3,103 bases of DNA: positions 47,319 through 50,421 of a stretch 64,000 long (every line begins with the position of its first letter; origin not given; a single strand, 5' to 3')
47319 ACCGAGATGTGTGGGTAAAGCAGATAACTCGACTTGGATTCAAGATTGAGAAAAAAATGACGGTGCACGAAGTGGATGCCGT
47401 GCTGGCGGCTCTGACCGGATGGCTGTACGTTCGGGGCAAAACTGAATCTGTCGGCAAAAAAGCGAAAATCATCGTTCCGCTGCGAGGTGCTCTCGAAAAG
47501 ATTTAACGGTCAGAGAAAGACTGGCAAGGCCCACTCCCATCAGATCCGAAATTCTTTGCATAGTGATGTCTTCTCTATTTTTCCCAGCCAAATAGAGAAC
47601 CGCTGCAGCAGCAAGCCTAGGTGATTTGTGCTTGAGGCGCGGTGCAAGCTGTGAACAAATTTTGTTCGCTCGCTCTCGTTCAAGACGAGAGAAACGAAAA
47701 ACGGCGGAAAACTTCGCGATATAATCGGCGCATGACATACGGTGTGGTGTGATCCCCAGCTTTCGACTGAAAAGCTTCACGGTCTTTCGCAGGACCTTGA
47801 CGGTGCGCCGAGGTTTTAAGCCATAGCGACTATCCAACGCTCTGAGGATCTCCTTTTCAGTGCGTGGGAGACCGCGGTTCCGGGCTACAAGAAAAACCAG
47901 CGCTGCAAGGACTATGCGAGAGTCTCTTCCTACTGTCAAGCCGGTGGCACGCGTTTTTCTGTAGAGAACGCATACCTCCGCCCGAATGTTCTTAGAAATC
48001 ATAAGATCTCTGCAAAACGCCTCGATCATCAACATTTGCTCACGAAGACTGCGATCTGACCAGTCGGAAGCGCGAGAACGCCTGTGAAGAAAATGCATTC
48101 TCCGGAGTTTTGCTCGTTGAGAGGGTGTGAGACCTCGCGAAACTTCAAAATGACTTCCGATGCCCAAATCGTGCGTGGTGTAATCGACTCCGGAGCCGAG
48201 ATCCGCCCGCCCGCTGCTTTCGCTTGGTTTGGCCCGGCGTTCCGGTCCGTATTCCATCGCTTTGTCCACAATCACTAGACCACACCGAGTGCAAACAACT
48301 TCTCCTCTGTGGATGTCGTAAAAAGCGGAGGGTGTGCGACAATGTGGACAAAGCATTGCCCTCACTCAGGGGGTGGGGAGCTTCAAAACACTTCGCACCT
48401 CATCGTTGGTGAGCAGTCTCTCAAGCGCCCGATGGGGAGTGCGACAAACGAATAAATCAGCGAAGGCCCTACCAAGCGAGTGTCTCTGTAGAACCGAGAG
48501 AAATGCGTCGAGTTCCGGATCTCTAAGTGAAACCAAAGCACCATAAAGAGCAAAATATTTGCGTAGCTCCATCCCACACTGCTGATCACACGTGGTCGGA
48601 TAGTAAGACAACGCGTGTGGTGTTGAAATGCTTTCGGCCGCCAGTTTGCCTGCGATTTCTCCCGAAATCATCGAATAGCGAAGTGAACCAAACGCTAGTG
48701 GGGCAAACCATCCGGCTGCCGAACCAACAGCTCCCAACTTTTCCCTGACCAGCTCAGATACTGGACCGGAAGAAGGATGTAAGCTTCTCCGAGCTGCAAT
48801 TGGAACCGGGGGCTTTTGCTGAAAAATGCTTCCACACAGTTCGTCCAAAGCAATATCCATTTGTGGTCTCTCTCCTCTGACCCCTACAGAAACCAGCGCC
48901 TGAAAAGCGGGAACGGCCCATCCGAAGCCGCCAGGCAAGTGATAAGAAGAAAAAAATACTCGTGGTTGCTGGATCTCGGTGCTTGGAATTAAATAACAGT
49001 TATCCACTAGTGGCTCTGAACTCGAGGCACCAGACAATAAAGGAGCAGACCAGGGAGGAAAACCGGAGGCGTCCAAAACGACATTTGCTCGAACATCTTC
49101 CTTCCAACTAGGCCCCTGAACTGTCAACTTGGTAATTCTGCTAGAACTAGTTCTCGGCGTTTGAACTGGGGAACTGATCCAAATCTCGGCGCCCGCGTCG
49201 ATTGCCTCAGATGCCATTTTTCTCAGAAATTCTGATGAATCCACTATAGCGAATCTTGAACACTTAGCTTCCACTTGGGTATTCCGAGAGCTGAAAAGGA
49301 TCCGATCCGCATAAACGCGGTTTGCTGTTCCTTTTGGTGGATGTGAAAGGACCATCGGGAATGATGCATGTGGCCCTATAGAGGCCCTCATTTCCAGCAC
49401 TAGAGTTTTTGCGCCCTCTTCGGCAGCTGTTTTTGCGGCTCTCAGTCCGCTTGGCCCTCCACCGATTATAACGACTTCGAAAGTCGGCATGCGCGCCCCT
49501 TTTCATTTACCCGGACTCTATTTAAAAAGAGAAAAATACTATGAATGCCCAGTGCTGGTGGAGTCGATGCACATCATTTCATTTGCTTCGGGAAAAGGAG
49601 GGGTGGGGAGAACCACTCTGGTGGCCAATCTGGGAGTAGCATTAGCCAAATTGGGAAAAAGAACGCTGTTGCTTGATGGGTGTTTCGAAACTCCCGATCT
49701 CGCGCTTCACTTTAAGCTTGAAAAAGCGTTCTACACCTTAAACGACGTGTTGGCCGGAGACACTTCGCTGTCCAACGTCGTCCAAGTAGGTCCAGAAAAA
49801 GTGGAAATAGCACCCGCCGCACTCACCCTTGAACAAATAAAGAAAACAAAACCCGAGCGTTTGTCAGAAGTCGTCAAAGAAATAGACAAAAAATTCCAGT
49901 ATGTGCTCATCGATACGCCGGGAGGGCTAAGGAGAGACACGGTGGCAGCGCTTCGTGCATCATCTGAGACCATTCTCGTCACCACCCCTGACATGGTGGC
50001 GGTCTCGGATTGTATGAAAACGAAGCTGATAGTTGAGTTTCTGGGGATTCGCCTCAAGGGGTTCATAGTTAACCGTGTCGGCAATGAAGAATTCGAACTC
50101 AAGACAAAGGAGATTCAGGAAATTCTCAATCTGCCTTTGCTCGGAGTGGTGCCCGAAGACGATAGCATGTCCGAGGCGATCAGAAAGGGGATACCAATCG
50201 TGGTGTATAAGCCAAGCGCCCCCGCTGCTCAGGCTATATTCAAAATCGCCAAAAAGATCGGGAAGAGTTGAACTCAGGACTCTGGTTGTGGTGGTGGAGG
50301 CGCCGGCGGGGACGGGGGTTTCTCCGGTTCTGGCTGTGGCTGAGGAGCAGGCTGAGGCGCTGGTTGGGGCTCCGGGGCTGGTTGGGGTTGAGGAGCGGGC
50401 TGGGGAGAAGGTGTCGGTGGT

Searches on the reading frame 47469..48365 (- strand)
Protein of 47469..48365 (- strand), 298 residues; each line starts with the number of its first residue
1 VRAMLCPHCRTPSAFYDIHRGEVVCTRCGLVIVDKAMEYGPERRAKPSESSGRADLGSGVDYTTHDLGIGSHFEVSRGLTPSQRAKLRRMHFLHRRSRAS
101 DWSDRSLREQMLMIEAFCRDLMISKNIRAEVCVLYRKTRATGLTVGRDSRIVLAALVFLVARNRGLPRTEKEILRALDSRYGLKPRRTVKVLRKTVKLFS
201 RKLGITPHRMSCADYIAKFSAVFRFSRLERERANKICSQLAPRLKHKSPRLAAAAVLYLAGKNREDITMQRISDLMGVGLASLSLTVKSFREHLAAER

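Call 78: search_protein_families(library=pfam, proteins=[window:47469-48365:-], max_evalue=1e-8)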
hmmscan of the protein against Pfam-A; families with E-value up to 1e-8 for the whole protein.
window:47469-48365:- (298 aa): 2 families
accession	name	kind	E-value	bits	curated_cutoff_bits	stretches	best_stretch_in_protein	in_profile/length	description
PF00382.24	TFIIB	-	4.8e-13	49.4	23.6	0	105-175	3-73/92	Transcription factor TFIIB repeat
PF08271.17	Zn_Ribbon_TF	-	1.7e-09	37.5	29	1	6-45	3-42/43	TFIIB zinc-binding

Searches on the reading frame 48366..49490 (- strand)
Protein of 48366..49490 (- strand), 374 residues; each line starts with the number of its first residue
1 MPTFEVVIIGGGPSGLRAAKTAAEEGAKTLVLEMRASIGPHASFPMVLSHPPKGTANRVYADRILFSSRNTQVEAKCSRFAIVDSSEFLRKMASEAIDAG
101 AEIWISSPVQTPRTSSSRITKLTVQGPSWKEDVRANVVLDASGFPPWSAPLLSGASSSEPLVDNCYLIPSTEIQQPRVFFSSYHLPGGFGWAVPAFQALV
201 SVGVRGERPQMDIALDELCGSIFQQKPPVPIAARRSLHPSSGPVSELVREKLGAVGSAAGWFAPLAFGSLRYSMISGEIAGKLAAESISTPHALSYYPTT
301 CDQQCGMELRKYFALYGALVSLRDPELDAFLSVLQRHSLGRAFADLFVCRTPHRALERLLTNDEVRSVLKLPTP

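Call 78: search_protein_families(library=pfam, proteins=[window:48366-49490:-], max_evalue=1e-8)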
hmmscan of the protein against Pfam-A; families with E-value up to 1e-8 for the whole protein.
window:48366-49490:- (374 aa): 1 family
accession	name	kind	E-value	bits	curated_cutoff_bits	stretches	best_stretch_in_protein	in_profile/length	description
PF12831.13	FAD_oxidored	-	1.7e-12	47.8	27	1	5-143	1-145/416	FAD dependent oxidoreductase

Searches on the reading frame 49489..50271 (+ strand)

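Call 78: search_protein_families(library=pfam, proteins=[window:49489-50271:+], max_evalue=1e-8)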
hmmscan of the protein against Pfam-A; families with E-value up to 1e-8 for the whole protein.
window:49489-50271:+ (260 aa): 5 families
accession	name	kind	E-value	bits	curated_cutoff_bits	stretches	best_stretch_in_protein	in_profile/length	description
PF01656.29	CbiA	-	2e-19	70.2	25.4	1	30-237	1-125/125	CobQ/CobB/MinD/ParA nucleotide binding domain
PF10609.15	ParA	-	4.6e-19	69.3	27.1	1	28-257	4-245/246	NUBPL iron-transfer P-loop NTPase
PF13614.12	AAA_31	-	2.4e-18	67.1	27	1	27-172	1-154/177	AAA domain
PF06564.18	CBP_BcsQ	-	6.7e-17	62.2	21.3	0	115-255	96-231/234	Cellulose biosynthesis protein BcsQ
PF00142.24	Fer4_NifH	-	3.9e-10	40.1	25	0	162-258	145-245/271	4Fe-4S iron sulfur cluster binding proteins, NifH/frxC family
